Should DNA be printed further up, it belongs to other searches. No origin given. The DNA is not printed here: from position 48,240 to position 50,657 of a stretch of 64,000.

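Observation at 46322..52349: Apparent operon: sugar-porter MFS, short glycyl-radical enzyme, activase, secreted esterase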

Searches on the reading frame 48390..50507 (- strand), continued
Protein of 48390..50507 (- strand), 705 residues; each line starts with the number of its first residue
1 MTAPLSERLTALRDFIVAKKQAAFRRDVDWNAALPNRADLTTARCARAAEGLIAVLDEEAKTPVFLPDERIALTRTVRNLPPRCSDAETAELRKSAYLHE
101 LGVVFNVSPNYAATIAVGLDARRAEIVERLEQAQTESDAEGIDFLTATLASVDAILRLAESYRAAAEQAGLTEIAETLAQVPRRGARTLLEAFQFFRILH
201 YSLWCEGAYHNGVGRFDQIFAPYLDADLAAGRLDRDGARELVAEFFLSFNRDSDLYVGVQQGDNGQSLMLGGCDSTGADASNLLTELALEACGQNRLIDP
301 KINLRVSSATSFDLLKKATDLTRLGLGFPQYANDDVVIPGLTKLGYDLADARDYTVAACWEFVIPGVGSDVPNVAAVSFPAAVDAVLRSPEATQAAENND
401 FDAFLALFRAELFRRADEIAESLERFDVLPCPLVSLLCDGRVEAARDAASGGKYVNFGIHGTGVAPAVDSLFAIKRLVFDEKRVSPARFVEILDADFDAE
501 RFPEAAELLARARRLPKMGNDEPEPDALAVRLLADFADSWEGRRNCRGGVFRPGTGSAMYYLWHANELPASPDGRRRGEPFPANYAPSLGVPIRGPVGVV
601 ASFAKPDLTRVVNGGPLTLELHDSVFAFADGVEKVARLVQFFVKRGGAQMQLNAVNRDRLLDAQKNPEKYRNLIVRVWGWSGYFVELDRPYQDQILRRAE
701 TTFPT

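Call 18: find_related_loci(query=A1, collection=genome_contigs, flank=10000)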
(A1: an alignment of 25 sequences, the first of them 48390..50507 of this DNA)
Query A1 (705 aa) in genome_contigs; peptide patterns used: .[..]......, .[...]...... (x = any residue, [..] = any of these).
600 stretches matched a pattern (row limit reached: there are more); 585 encode a relative of the query (tblastn E <= 1e-3); the best 80 are kept; 80 distinct loci.
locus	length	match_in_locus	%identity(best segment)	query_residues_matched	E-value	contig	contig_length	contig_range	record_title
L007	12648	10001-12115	98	1-705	0e+0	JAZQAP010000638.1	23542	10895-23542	MAG: Thermoguttaceae bacterium isolate T1900044642_TS20190108.MAGScoT_cleanbin_000084 SGB_1289_k141_177930, whole genome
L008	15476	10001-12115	97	1-705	0e+0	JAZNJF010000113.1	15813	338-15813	MAG: Thermoguttaceae bacterium isolate T1900044680_TS20190146.MAGScoT_cleanbin_000042 SGB_1685_k141_3519694, whole genom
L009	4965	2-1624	99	165-705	0e+0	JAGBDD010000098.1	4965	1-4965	MAG: Thermoguttaceae bacterium isolate RGIG9010 Water_deer_Rectum-3__c198261, whole genome shotgun sequence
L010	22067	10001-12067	68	5-703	0e+0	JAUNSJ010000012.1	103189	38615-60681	MAG: Planctomycetia bacterium isolate S4R_St_16 NODE_67_length_103189_cov_16.727684, whole genome shotgun sequence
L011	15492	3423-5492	65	5-703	0e+0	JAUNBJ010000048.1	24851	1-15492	MAG: Planctomycetia bacterium isolate S1R_St_37 NODE_783_length_24851_cov_52.255767, whole genome shotgun sequence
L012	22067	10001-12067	63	5-703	0e+0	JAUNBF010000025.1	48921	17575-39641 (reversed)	MAG: Planctomycetia bacterium isolate S1R_St_26 NODE_267_length_48921_cov_21.522122, whole genome shotgun sequence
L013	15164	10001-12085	61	5-703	0e+0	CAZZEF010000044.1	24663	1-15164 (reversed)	MAG TPA_asm: uncultured Planctomycetaceae bacterium isolate SRP192927_co4_759 genome assembly, contig: NODE_3672_length_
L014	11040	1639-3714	62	5-703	0e+0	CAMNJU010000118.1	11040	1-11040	MAG: uncultured Planctomycetales bacterium isolate SRR873597_bin.58_metaWRAP_v1.3_MAG genome assembly, contig: NODE.1613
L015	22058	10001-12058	61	5-700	0e+0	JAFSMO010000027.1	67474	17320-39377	MAG: Thermoguttaceae bacterium isolate RGIG3279 Goat_Reticulum-4__c165265, whole genome shotgun sequence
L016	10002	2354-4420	60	5-703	0e+0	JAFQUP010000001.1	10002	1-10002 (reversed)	MAG: Thermoguttaceae bacterium isolate RGIG2165 Goat_Colon.Co__c23700, whole genome shotgun sequence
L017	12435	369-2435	60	5-703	0e+0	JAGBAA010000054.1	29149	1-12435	MAG: Thermoguttaceae bacterium isolate RGIG8929 Water_deer_Rectum-1__c151446, whole genome shotgun sequence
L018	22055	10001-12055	62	5-700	0e+0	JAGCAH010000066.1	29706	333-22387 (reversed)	MAG: Thermoguttaceae bacterium isolate RGIG9609 Yak_Duodenum-1__c82845, whole genome shotgun sequence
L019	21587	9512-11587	59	5-703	0e+0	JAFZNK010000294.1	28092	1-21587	MAG: Thermoguttaceae bacterium isolate RGIG7925 Water_buffalos_Rumen-1__c1107323, whole genome shotgun sequence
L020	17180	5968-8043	59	5-703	0e+0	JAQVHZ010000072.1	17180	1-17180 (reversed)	MAG: Thermoguttaceae bacterium isolate STE_28 NODE_7572_length_17180_cov_3.708556_Sandtown_E, whole genome shotgun seque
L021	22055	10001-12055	61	5-700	0e+0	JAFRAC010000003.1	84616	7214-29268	MAG: Thermoguttaceae bacterium isolate RGIG2308 Goat_Duodenum.Co__c155754, whole genome shotgun sequence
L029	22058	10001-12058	58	5-703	0e+0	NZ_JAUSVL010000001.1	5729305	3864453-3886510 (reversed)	Oligosphaera ethanolica strain DSM 24202 Ga0449375_01, whole genome shotgun sequence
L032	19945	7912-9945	57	5-702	0e+0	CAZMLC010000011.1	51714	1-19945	MAG TPA_asm: uncultured Akkermansia sp. isolate SRP216815_co1_310 genome assembly, contig: NODE_698_length_51714_cov_29.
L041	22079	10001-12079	54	3-700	0e+0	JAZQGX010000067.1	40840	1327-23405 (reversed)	MAG: Kiritimatiellia bacterium isolate T1900044629_TS20190095.MAGScoT_cleanbin_000040 SGB_1001_k141_2825058, whole genom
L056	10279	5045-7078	54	5-700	0e+0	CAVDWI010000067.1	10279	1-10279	Barnesiella intestinihominis isolate H07648-L1_cleanbin_000041 genome assembly, contig: Spades_H07648-L1_contig_4722, wh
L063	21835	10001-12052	53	5-700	0e+0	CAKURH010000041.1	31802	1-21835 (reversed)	MAG: uncultured Kiritimatiellaeota bacterium isolate REFINED_METABAT215_TOP10_CONTIGS_1500_ASSEMBLY_K77_MERGED__Hadza_Ph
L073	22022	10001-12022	49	16-700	0e+0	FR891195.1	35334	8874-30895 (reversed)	Firmicutes bacterium CAG:272, WGS project CBFW01000000 data, scaffold: scf325, whole genome shotgun sequence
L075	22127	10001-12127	50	5-700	0e+0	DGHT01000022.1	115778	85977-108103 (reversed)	MAG TPA_asm: Verrucomicrobia bacterium UBA3841 UBA3841_contig_4113, whole genome shotgun sequence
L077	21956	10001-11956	49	12-698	0e+0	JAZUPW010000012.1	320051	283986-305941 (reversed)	MAG: Acutalibacteraceae bacterium isolate T1900044863_TS20190329.MAGScoT_cleanbin_000003 SGB_3116_k141_407720, whole gen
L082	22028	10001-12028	48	12-700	0e+0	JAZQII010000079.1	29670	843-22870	MAG: Clostridia bacterium isolate T1900044625_TS20190091.MAGScoT_cleanbin_000022 SGB_931_k141_970281, whole genome shotg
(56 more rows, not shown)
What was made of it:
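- Call 18 found 585 stretches that match family-specific motifs and were confirmed by tblastn in species-representative genomes.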

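Call 23: search_protein_families(library=pfam, proteins=[L063:6293-8596:+, L075:4050-6101:+, L041:8781-9887:+, L056:581-3694:+, L032:4356-6512:+, L073:2202-4334:+], max_evalue=0.01)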
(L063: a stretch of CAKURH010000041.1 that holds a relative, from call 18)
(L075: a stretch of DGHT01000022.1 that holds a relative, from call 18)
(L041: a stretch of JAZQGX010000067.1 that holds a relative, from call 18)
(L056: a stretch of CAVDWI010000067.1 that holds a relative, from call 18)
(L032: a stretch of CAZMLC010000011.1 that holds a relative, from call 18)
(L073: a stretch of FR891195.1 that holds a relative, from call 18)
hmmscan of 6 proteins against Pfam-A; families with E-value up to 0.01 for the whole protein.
L063:6293-8596:+ (767 aa): 2 families
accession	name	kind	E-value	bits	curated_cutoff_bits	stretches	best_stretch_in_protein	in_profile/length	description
PF02065.24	Melibiase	-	1.4e-07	31.3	27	1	330-421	99-190/347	Melibiase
PF16499.11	Melibiase_2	-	0.0048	16.7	23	0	322-372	64-113/284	Alpha galactosidase A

L075:4050-6101:+ (683 aa): 2 families
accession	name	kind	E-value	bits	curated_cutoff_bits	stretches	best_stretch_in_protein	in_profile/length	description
PF02065.24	Melibiase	-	7.9e-111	370.8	27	1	222-575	2-347/347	Melibiase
PF16875.11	Glyco_hydro_36N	-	1.6e-25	90.5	27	1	16-214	45-250/253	Glycosyl hydrolase family 36 N-terminal domain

L041:8781-9887:+ (368 aa): 3 families
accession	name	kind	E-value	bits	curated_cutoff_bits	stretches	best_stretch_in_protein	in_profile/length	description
PF13377.12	Peripla_BP_3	-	5.3e-25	88.8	26.5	1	212-365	3-167/167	Periplasmic binding protein-like domain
PF00392.27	GntR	-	4.5e-19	68.3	27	1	14-76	2-64/64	Bacterial regulatory proteins, gntR family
PF13407.12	Peripla_BP_4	-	1.7e-09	38.1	35.1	1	87-309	1-217/258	Periplasmic binding protein domain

L056:581-3694:+ (1037 aa): 2 families
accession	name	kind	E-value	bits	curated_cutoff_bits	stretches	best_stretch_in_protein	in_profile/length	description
PF02065.24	Melibiase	-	6.4e-17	62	27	1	272-391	75-196/347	Melibiase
PF13229.12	Beta_helix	-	0.00014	21.9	25.9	1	796-916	44-138/158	Right handed beta helix region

L032:4356-6512:+ (718 aa): 2 families
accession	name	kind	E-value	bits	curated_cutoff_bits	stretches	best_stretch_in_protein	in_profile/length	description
PF17801.7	Melibiase_C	-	3.5e-07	30.6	22.9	1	558-615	16-69/71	Alpha galactosidase C-terminal beta sandwich domain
PF02065.24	Melibiase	-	1.8e-05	24.3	27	1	276-335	96-156/347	Melibiase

L073:2202-4334:+ (710 aa): 3 families
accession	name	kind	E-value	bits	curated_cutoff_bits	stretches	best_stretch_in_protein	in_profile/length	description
PF02065.24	Melibiase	-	0.00027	20.5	27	1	236-441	40-244/347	Melibiase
PF17801.7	Melibiase_C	-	0.0021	18.5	22.9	1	576-632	20-70/71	Alpha galactosidase C-terminal beta sandwich domain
PF16499.11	Melibiase_2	-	0.0094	15.7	23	0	484-529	223-268/284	Alpha galactosidase A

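Call 37: search_protein_families(library=pfam, proteins=[L082:291-1757:+, L082:3554-4951:+, L082:4955-5803:+, L082:5989-7938:+, L082:8068-8841:+, L082:8798-9982:+, L082:12863-14935:+, L082:14946-17003:+, L082:17967-19019:+, L077:8065-9996:+], max_evalue=0.001)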
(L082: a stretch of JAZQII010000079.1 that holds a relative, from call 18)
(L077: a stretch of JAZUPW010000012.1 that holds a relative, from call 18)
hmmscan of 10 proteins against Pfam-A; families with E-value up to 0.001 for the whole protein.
L082:291-1757:+ (488 aa): 2 families
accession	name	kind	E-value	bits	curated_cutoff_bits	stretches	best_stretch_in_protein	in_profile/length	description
PF00370.27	FGGY_N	-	2.1e-45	155.6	28.8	1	4-240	3-245/245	FGGY family of carbohydrate kinases, N-terminal domain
PF02782.22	FGGY_C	-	1e-25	91.2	27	1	294-442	44-198/198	FGGY family of carbohydrate kinases, C-terminal domain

L082:3554-4951:+ (465 aa): 1 family
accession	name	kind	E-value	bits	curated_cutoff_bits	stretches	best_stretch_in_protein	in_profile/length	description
PF02952.23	Fucose_iso_C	-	3.6e-11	43.3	29.3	1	334-460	1-140/143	L-fucose isomerase, C-terminal domain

L082:4955-5803:+ (282 aa): 1 family
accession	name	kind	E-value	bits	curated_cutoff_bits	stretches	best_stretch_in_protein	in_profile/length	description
PF01116.26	F_bP_aldolase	-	2.9e-84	283.3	25.5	1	4-280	2-273/277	Fructose-bisphosphate aldolase class-II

L082:5989-7938:+ (649 aa): 1 family
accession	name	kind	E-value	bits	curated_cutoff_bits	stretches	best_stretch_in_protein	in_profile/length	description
PF14871.12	GHL6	-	1.7e-25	90.2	35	1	26-165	2-132/132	Hypothetical glycosyl hydrolase 6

L082:8068-8841:+ (257 aa): 2 families
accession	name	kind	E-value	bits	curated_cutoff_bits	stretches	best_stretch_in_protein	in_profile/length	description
PF00326.27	Peptidase_S9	-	2.3e-07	31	22.6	1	97-222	65-188/213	Prolyl oligopeptidase family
PF12146.15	Hydrolase_4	-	0.00098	18.9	27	0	90-132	72-112/239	Serine aminopeptidase, S33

L082:8798-9982:+ (394 aa): 1 family
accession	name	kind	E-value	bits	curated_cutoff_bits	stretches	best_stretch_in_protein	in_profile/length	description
PF02595.20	Gly_kinase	-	5.7e-150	499.8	23.3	1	19-390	1-372/372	Glycerate kinase family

L082:12863-14935:+ (690 aa): 2 families
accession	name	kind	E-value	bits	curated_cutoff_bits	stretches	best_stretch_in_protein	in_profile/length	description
PF05691.18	Raffinose_syn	-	1.6e-53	182.1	20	1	119-574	77-586/750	Raffinose synthase or seed imbibition protein Sip1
PF02065.24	Melibiase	-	2.9e-06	27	27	1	237-322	47-124/347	Melibiase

L082:14946-17003:+ (685 aa): 2 families
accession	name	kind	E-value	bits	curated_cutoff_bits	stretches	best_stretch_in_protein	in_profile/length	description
PF05691.18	Raffinose_syn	-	1.4e-50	172.4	20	1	116-570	79-586/750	Raffinose synthase or seed imbibition protein Sip1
PF02065.24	Melibiase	-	7.2e-06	25.7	27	1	231-337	47-141/347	Melibiase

L082:17967-19019:+ (350 aa): 4 families
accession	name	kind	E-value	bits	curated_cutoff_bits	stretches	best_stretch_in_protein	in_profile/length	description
PF00768.25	Peptidase_S11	-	6.8e-60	202.9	27.6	1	21-244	7-237/239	D-alanyl-D-alanine carboxypeptidase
PF07943.18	PBP5_C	-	7.2e-15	55.4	21.2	1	263-348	2-89/91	Penicillin-binding protein 5, C-terminal domain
PF13354.11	Beta-lactamase2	-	8.8e-10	38.7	22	1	41-168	13-144/214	Beta-lactamase enzyme family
PF02113.21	Peptidase_S13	-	0.00059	19.1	22.8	0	25-67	17-59/444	D-Ala-D-Ala carboxypeptidase 3 (S13) family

L077:8065-9996:+ (643 aa): 2 families
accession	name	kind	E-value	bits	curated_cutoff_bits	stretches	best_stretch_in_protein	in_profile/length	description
PF07944.18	Beta-AFase-like_GH127_cat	-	4.1e-73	247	24.9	1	37-432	2-373/376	Beta-L-arabinofuranosidase, GH127 catalytic domain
PF20737.2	Glyco_hydro127C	-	2.8e-19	69.1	23.7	1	532-620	1-71/71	Glycoside hydrolase family 127 C-terminal domain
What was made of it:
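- One Clostridial locus carries an FGGY kinase and a class II aldolase nearby (call 37).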

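Call 52: find_encoding_contigs(protein=P0049, flank=10000, max_places=1)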
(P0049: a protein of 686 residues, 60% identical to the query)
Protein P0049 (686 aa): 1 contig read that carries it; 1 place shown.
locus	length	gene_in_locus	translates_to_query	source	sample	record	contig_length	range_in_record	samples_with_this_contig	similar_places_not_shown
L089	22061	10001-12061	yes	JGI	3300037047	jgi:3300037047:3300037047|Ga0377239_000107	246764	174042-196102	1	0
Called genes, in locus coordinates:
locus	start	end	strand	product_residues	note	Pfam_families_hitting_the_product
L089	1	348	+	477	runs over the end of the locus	PF01408:GFO_IDH_MocA, PF22725:GFO_IDH_MocA_C3 (faint), PF19051:GFO_IDH_MocA_C2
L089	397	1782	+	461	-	PF01408:GFO_IDH_MocA, PF22725:GFO_IDH_MocA_C3 (faint), PF19051:GFO_IDH_MocA_C2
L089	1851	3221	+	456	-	PF01408:GFO_IDH_MocA, PF16490:Oxidoreduct_C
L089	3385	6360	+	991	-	PF00890:FAD_binding_2 (weak), PF01134:GIDA (weak), PF07992:Pyr_redox_2 (weak), PF12831:FAD_oxidored, PF13450:NAD_binding_8 (weak), PF25275:Golvesin_C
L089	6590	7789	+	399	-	PF13472:Lipase_GDSL_2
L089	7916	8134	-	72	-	-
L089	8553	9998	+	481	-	PF00083:Sugar_tr, PF07690:MFS_1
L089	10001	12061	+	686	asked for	PF02901:PFL-like, PF01228:Gly_radical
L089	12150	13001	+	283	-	PF13353:Fer4_12, PF04055:Radical_SAM, PF00037:Fer4 (faint)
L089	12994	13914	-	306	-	PF02311:AraC_binding, PF12833:HTH_18, PF00165:HTH_AraC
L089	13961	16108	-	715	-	-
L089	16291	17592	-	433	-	PF16656:Pur_ac_phosph_N (faint), PF00149:Metallophos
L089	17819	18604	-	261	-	PF00588:SpoU_methylase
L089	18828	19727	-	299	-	PF00482:T2SSF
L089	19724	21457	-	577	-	PF16697:Yop-YscD_cpl, PF00498:FHA, PF00437:T2SSE, PF27713:UCP018868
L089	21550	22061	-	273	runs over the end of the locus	PF08666:SAF, PF16976:RcpC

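Call 53: find_encoding_contigs(protein=P0099, flank=10000, max_places=1)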
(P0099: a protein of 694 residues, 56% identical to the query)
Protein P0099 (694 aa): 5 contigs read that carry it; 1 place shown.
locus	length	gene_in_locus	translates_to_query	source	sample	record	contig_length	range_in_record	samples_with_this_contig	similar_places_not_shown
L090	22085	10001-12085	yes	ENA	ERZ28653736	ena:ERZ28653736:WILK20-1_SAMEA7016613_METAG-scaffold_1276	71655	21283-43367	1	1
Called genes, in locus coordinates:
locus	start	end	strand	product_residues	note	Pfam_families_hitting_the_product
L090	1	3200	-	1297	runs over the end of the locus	PF07691:PA14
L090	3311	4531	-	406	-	PF13377:Peripla_BP_3, PF12833:HTH_18, PF00165:HTH_AraC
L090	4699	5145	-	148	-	-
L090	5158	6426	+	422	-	PF00817:IMS, PF11799:IMS_C, PF13438:DUF4113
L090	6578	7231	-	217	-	PF13521:AAA_28 (weak), PF02223:Thymidylate_kin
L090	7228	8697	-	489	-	PF01406:tRNA-synt_1e, PF09334:tRNA-synt_1g (faint), PF09190:DALR_2, PF23493:CysS_C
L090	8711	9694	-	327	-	PF01073:3Beta_HSD (weak), PF01370:Epimerase, PF02719:Polysacc_synt_2 (faint), PF04321:RmlD_sub_bind, PF07993:NAD_binding_4 (faint), PF16363:GDP_Man_Dehyd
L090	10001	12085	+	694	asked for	PF02901:PFL-like, PF01228:Gly_radical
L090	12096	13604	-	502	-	PF08903:DUF1846, PF20921:DUF1846_C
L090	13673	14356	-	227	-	PF07385:Lyx_isomer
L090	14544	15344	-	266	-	PF01261:AP_endonuc_2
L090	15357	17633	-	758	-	-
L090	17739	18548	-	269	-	PF02811:PHP (faint)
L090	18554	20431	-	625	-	-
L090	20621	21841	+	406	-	PF13377:Peripla_BP_3, PF12833:HTH_18, PF00165:HTH_AraC (weak)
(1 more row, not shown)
